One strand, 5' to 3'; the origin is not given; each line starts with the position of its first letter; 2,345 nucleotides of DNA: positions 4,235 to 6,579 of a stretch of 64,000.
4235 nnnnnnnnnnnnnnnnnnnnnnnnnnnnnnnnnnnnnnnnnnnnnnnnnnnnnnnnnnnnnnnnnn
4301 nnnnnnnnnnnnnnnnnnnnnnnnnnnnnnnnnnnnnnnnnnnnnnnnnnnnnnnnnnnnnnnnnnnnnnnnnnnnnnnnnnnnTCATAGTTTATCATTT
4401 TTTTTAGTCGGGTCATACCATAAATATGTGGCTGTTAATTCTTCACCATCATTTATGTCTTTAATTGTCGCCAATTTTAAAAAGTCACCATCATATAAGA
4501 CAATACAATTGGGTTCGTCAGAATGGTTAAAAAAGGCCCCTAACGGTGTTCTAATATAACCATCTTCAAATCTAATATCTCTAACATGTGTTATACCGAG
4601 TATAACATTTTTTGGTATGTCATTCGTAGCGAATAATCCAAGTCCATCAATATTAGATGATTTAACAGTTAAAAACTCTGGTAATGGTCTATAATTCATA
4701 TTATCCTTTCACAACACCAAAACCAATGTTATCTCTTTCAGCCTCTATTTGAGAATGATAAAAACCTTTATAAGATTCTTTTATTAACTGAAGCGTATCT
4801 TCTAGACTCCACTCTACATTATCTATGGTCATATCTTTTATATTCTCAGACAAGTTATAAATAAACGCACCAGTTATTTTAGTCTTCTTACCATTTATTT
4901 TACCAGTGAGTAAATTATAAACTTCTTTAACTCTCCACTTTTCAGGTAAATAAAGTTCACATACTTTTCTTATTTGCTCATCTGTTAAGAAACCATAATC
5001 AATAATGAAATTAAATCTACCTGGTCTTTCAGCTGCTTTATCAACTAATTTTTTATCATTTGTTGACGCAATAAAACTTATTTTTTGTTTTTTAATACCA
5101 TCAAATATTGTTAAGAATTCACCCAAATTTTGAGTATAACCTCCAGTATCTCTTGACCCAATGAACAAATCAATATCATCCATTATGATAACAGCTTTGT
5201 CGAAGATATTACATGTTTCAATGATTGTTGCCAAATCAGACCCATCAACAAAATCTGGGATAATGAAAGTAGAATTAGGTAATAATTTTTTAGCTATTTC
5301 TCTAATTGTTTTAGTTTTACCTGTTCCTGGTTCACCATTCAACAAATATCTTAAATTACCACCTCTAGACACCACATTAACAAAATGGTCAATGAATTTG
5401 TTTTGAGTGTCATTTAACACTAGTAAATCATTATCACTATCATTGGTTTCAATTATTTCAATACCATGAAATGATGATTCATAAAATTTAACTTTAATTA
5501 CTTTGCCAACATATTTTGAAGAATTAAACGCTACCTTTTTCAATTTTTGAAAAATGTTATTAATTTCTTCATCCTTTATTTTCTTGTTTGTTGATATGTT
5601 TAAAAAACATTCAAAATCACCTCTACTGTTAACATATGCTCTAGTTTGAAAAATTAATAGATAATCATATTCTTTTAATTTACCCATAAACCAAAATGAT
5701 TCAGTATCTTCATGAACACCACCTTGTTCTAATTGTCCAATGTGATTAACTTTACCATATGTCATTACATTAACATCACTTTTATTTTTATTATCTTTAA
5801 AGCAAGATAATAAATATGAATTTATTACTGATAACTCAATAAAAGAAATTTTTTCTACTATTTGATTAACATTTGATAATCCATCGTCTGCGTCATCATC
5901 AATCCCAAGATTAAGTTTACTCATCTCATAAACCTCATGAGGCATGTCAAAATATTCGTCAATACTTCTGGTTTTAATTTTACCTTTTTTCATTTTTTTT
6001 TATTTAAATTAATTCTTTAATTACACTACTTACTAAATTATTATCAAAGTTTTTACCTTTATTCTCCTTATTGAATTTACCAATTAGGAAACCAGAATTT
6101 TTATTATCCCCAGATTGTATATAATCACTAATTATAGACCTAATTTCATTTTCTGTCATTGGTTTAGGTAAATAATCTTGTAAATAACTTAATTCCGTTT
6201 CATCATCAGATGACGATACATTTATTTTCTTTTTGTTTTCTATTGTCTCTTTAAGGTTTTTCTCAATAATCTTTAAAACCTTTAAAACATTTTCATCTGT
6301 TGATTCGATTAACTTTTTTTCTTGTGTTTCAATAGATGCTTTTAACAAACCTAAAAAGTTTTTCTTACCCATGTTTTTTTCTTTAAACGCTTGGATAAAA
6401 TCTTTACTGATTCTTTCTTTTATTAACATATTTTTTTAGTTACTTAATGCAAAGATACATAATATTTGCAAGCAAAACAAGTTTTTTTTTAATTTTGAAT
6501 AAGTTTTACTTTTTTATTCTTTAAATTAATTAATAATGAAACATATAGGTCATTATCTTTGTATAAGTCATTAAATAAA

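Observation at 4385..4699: Minimal SET-domain (lysine methyltransferase) protein in a phage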

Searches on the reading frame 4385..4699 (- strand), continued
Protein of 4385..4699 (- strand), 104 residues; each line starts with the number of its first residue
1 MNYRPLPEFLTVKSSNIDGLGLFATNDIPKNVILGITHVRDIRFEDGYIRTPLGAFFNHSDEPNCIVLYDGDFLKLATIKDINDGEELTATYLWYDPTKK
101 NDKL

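Call 53: search_solved_structures(query=A1, max_evalue=0.00001, show_alignments=5)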
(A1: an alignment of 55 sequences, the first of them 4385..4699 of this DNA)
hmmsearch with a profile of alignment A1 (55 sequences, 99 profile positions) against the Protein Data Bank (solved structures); distinct sequences matched with E-value up to 0.00001: 28.
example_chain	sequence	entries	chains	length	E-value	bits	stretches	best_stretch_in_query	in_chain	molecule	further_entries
5f5e_A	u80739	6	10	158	2.1e-08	37.1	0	38-94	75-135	Histone-lysine N-methyltransferase 2A | Histone-lysine N-methyltransferase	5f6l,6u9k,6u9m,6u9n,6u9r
7w67_C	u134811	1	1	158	2.5e-08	36.9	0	38-94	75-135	Histone-lysine N-methyltransferase 2A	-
7w6a_C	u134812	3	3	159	2.5e-08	36.8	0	38-94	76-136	Histone-lysine N-methyltransferase 2A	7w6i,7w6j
7u5v_A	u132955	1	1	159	3.2e-08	36.5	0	38-94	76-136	Histone-lysine N-methyltransferase 2A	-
2w5y_A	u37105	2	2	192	3.9e-08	36.3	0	38-94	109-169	HISTONE-LYSINE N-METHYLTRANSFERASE HRX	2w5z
6pwv_C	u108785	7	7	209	5.3e-08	35.8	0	38-94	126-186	Histone-lysine N-methyltransferase 2A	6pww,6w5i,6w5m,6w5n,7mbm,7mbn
6kiu_K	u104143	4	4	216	6.2e-08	35.6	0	38-94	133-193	Histone-lysine N-methyltransferase 2A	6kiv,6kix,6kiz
7ud5_K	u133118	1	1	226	7.2e-08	35.4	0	38-94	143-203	cDNA FLJ56846, highly similar to Zinc finger protein HRX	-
4z4p_A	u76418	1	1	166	8e-08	35.2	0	38-94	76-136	Histone-lysine N-methyltransferase 2D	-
7bre_B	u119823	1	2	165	9.8e-08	35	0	45-94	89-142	Histone-lysine N-methyltransferase 2B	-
5h6z_A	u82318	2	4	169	1e-07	34.9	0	51-92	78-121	SET domain-containing protein 7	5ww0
5f59_A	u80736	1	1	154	4.2e-07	32.9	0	55-94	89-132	Histone-lysine N-methyltransferase 2C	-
5f6k_C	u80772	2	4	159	4.7e-07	32.8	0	55-94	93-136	Histone-lysine N-methyltransferase 2C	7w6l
1n3j_A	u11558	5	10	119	6.3e-07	32.4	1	10-92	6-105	Histone H3 Lysine Methyltransferase | PBCV-1 histone H3-Lys 27 methyltransferase | A612L protein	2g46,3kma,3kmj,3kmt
6kiw_K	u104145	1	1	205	9.2e-07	31.8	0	55-94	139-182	Histone-lysine N-methyltransferase 2C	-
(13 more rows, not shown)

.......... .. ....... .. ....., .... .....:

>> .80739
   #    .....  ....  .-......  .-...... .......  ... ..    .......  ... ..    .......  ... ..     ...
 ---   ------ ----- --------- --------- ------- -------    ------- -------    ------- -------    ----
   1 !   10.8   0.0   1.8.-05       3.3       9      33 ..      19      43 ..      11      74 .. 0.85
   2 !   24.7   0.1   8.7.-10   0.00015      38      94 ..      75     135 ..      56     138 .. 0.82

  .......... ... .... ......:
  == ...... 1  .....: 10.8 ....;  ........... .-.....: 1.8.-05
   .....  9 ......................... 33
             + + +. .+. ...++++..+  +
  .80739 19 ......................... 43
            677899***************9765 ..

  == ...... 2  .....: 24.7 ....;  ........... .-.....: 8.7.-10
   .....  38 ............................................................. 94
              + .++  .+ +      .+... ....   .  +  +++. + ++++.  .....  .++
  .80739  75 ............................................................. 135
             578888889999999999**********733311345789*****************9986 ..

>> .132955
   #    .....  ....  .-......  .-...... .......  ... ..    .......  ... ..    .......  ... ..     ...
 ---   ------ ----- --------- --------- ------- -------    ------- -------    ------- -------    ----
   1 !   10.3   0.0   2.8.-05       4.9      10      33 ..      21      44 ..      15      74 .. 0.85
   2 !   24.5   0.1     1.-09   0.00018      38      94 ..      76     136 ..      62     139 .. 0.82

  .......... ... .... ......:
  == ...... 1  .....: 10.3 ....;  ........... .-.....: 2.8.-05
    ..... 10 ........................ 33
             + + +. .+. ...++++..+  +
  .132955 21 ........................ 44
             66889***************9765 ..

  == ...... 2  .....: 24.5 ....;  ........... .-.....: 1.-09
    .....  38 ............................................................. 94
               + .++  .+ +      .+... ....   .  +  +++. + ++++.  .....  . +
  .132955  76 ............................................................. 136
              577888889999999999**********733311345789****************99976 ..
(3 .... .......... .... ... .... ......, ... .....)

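Call 64: fold_search(model_id=the predicted structure, library=viral)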
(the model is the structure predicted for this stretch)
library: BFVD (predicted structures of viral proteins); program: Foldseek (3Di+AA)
matches with E <= 10: 246; with E <= 0.001: 31
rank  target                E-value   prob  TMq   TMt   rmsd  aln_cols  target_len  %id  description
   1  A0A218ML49            4.6e-09  1.00  0.73  0.08   1.7        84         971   34  SET domain-containing protein [uncultured virus]
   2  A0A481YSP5            6.3e-08  1.00  0.75  0.77   3.7        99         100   25  SET domain protein [Marseillevirus LCMAC101]
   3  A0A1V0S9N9            1.9e-07  1.00  0.75  0.62   3.2        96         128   26  SET domain-containing protein [Catovirus CTV1]
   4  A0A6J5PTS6            2.0e-07  1.00  0.69  0.28   2.2        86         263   30  SET domain containing protein [uncultured Caudovirales phage]
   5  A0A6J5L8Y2            1.2e-06  1.00  0.70  0.58   4.2       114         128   24  SET domain containing protein [uncultured Caudovirales phage]
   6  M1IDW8                5.6e-06  1.00  0.70  0.63   3.7       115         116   21  (no name in the UniProt tables at hand)
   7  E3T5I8                8.3e-06  1.00  0.60  0.40   6.8       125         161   24  SET domain-containing protein [Cafeteria roenbergensis virus (strain BV-PW1)]
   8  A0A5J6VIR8            9.4e-06  1.00  0.64  0.40   4.4       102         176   22  SET domain protein [Megaviridae environmental sample]
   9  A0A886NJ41            2.1e-05  1.00  0.60  0.33   5.2       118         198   22  (no name in the UniProt tables at hand)
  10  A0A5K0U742            2.3e-05  1.00  0.64  0.29   6.0       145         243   21  SET domain-containing protein-lysine N-methyltransferase [Yasminevirus sp. GU-2018]
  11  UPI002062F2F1         2.5e-05  1.00  0.66  0.68   3.7        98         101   17  (no name look-up for this kind of identifier)
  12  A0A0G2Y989            2.6e-05  1.00  0.65  0.28   4.9       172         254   17  SET domain-containing protein [Acanthamoeba polyphaga mimivirus Kroon]
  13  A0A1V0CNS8            4.1e-05  1.00  0.64  0.40   4.2       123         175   19  (no name in the UniProt tables at hand)
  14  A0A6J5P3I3            5.8e-05  1.00  0.70  0.47   5.2       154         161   18  SET domain containing protein [uncultured Caudovirales phage]
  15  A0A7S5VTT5            8.1e-05  1.00  0.66  0.51   5.7       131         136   20  (no name in the UniProt tables at hand)
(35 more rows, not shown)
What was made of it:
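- Viral SET proteins top the BFVD search (call 64).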

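Call 71: search_protein_families(library=ncbifam, proteins=[window:4385-4699:-, L079:4974-5300:+], max_evalue=0.01)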
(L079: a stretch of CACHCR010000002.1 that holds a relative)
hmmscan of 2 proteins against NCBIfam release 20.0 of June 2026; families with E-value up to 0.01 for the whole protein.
window:4385-4699:- (104 aa): 1 family
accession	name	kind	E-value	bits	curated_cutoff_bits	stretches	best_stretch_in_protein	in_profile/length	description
NF043024.1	T4SS_AnkI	equivalog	0.0025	16.6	550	0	16-36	32-52/439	Dot/Icm T4SS effector AnkI/LegAS4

L079:4974-5300:+ (108 aa): 0 families

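Call 72: search_protein_families(library=padloc, proteins=[window:4385-4699:-], max_evalue=0.01)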
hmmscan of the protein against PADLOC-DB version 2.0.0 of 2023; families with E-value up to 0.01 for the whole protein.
window:4385-4699:- (104 aa): 0 families

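Call 73: search_protein_families(library=pfam, proteins=[P0242, P0272, P0290, P0346, P0330, P0299, P0296, P0316, P0375, P0348], max_evalue=0.001)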
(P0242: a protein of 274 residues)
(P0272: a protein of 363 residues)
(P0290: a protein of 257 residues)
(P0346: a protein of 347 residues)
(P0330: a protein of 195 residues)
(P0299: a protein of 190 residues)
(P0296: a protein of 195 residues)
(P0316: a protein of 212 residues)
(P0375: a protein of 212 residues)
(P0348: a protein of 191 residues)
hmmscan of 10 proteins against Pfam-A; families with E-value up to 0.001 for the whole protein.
P0242 (274 aa): 1 family
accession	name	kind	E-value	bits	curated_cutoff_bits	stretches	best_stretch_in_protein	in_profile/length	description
PF00856.33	SET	-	4.4e-10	40.3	22.4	1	54-94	63-104/105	SET domain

P0272 (363 aa): 2 families
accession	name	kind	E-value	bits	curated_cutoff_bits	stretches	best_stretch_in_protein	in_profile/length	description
PF12224.13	Amidoligase_2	-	2.1e-18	67.5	22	1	3-239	4-244/245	Putative amidoligase enzyme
PF00856.33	SET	-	5.3e-09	36.9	22.4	1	313-357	62-104/105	SET domain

P0290 (257 aa): 1 family
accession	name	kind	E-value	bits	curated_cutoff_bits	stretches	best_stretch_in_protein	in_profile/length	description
PF00856.33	SET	-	1.3e-09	38.8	22.4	1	154-251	1-105/105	SET domain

P0346 (347 aa): 1 family
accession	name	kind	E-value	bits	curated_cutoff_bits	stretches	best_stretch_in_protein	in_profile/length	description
PF00856.33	SET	-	5.2e-10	40.1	22.4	1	165-275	43-104/105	SET domain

P0330 (195 aa): 1 family
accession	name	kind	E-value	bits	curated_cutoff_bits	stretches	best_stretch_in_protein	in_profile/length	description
PF00856.33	SET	-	1.6e-11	45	22.4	1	150-189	62-105/105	SET domain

P0299 (190 aa): 1 family
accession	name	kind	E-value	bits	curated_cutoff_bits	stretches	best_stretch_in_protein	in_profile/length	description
PF00856.33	SET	-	3.6e-11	43.9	22.4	1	55-92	63-104/105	SET domain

P0296 (195 aa): 1 family
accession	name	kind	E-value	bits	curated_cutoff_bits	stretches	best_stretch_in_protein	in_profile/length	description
PF00856.33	SET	-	5.2e-10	40.1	22.4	1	44-94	60-104/105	SET domain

P0316 (212 aa): 1 family
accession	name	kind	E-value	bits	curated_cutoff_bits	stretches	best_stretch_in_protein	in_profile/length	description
PF00856.33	SET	-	3.8e-13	50.2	22.4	0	56-104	60-104/105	SET domain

P0375 (212 aa): 1 family
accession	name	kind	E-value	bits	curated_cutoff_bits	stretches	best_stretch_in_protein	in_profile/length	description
PF00856.33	SET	-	2.7e-12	47.5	22.4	1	42-94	56-104/105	SET domain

P0348 (191 aa): 1 family
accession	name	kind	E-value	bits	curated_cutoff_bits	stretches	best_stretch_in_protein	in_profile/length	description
PF00856.33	SET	-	7.8e-10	39.6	22.4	1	101-145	62-105/105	SET domain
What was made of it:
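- Tried and rejected: Only one Amidoligase_2+SET fusion turned up (P0272, a single cluster, possibly a gene-call artefact), and the rest have no second Pfam domain (call 73).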

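Call 76: find_encoding_contigs(protein=window:4385-4699:-, flank=2000, max_places=3)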
Protein window:4385-4699:- (104 aa): 22 contigs read that carry it; 3 places shown.
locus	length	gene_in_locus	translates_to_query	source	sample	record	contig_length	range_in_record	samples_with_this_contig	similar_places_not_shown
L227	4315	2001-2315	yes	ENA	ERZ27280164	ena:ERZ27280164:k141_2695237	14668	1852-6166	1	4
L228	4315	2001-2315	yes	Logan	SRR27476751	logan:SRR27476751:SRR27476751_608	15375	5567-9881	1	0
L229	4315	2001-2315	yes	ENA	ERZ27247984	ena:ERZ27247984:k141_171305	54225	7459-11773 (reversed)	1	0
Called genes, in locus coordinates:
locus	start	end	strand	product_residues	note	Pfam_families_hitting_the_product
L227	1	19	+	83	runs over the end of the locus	-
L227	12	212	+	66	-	-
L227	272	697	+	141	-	PF09424:YqeY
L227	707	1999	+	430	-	PF00004:AAA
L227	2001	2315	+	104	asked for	PF00856:SET (weak)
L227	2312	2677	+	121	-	-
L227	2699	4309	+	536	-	-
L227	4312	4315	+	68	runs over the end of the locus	-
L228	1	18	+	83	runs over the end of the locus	-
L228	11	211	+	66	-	-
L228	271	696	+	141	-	PF09424:YqeY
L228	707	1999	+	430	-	PF00004:AAA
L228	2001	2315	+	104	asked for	PF00856:SET (weak)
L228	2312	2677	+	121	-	-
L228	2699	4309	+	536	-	-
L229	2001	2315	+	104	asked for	PF00856:SET (weak)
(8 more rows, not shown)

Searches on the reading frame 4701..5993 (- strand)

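Call 13: search_protein_families(library=pfam, proteins=[window:4701-5993:-], max_evalue=0.01)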
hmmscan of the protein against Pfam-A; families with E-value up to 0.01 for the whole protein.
window:4701-5993:- (430 aa): 8 families
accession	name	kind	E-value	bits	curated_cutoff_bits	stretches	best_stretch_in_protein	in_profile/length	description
PF00004.35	AAA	-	3.4e-16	60.3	21.2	1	217-332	2-128/131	ATPase family associated with various cellular activities (AAA)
PF13191.12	AAA_16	-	4.3e-05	24.5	32.6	1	197-257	8-72/167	AAA ATPase domain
PF13086.12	AAA_11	-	0.0002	21.7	27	1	193-238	2-42/257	AAA domain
PF20720.3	nSTAND3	-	0.00085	19.5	27.2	1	217-274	21-74/155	Novel STAND NTPase 3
PF13401.12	AAA_22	-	0.0012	19.6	27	0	217-244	9-37/130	AAA domain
PF04851.21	ResIII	-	0.0061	16.9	22.5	0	192-241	3-51/164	Type III restriction enzyme, res subunit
PF25199.1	nSTAND_NTPase5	-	0.0084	16.4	34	0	198-279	26-110/145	Novel STAND NTPase 5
PF07728.20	AAA_5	-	0.0088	16.5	22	0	217-245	3-31/139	AAA domain (dynein-related subfamily)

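Call 14: search_protein_families(library=phrogs, proteins=[window:4701-5993:-], max_evalue=0.001)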
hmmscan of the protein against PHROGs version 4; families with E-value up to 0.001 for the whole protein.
window:4701-5993:- (430 aa): 9 families
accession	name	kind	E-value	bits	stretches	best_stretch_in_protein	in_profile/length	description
phrog_3757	-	unknown function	3.3e-15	57.4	1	181-402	85-321/367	-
phrog_10401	-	other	3.6e-15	56.7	1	190-346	439-597/667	ATPase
phrog_2376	-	other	1.8e-14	54.9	1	197-363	61-220/363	ATPase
phrog_7485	-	unknown function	1.4e-12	48.3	1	215-357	229-383/430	-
phrog_14322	-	unknown function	1.6e-12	48.4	1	193-345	210-360/398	-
phrog_10440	-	unknown function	3.6e-09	36.7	1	132-351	135-369/483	-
phrog_325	-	DNA, RNA and nucleotide metabolism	9.5e-06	25.1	1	188-240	466-517/986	Dda-like helicase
phrog_168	-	DNA, RNA and nucleotide metabolism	6.6e-05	23.7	1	192-337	24-160/314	clamp loader of DNA polymerase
phrog_30773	-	unknown function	0.00031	20.2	1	217-328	200-326/666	-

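Call 71: search_protein_families(library=ncbifam, proteins=[window:4701-5993:-], max_evalue=0.01)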
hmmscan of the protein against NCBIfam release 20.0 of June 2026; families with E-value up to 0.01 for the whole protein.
window:4701-5993:- (430 aa): 11 families
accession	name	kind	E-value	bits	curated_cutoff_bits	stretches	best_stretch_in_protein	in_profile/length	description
NF042959.1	IteA_antiphage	equivalog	2e-09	37.1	510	1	172-388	76-303/367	anti-phage ATPase IteA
NF003069.1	PRK03992.1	subfamily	3.3e-07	29.8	500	1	217-335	169-301/379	proteasome-activating nucleotidase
TIGR01243.1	CDC48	subfamily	9.8e-07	27.5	802.65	1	217-342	216-351/733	CDC48 family AAA ATPase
TIGR01242.2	TIGR01242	subfamily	1.8e-06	27.2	500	1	217-335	152-284/362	proteasome-activating nucleotidase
NF047748.1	PrtsmActNtasePan1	equivalog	4e-06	26.1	750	1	216-333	185-316/405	proteasome-activating nucleotidase Pan1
TIGR01241.2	FtsH_fam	equivalog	6.2e-06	25.2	600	1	217-328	199-324/598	ATP-dependent zinc metalloprotease FtsH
NF047747.1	PrtsmActNtasePan2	equivalog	7.6e-06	25.4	700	1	217-346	189-332/397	proteasome-activating nucleotidase Pan2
NF008004.0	PRK10733.1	equivalog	0.00021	19.4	1008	1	217-335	189-321/644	ATP-dependent zinc metalloprotease FtsH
NF001625.0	PRK00411.1-3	equivalog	0.0012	17.6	501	0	267-320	149-198/415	ORC1-type DNA replication protein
TIGR02928.1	TIGR02928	subfamily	0.0018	17.2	181.3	0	208-237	35-64/366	orc1/cdc6 family replication initiation protein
TIGR00376.1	TIGR00376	hypoth_equivalog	0.0029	16.1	348.9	1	148-238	116-199/639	IGHMBP2 family helicase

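Call 72: search_protein_families(library=padloc, proteins=[window:4701-5993:-], max_evalue=0.01)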
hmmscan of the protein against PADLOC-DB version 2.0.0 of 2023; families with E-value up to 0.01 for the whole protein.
window:4701-5993:- (430 aa): 6 families
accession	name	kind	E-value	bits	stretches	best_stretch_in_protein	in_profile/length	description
PDLC02196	IetA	-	1.4e-11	42.4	2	171-237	72-146/374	-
PDLC02195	IetA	-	9.4e-06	23.2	1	215-392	139-319/395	-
PDLC04140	mad8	-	1.9e-05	22.3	1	216-334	30-164/314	mads_8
PDLC04232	IetA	-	0.0028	15.1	0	215-342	118-252/330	-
PDLC03921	MkoA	-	0.0038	12.9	1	178-238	1017-1067/1607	-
PDLC04476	PDC-M16A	-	0.009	12.4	0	193-238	5-50/691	-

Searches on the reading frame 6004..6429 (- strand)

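Call 13: search_protein_families(library=pfam, proteins=[window:6004-6429:-], max_evalue=0.01)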
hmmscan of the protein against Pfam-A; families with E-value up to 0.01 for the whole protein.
window:6004-6429:- (141 aa): 1 family
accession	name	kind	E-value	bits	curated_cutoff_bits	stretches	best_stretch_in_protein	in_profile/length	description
PF09424.15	YqeY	-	1.7e-16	61.1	27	1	4-140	1-142/143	Yqey-like protein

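Call 14: search_protein_families(library=phrogs, proteins=[window:6004-6429:-], max_evalue=0.001)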
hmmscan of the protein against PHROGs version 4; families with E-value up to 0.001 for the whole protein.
window:6004-6429:- (141 aa): 1 family
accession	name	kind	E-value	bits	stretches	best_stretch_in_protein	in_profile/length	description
phrog_1460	-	DNA, RNA and nucleotide metabolism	2.9e-22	80.2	1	2-140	2-139/140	tRNA amidotransferase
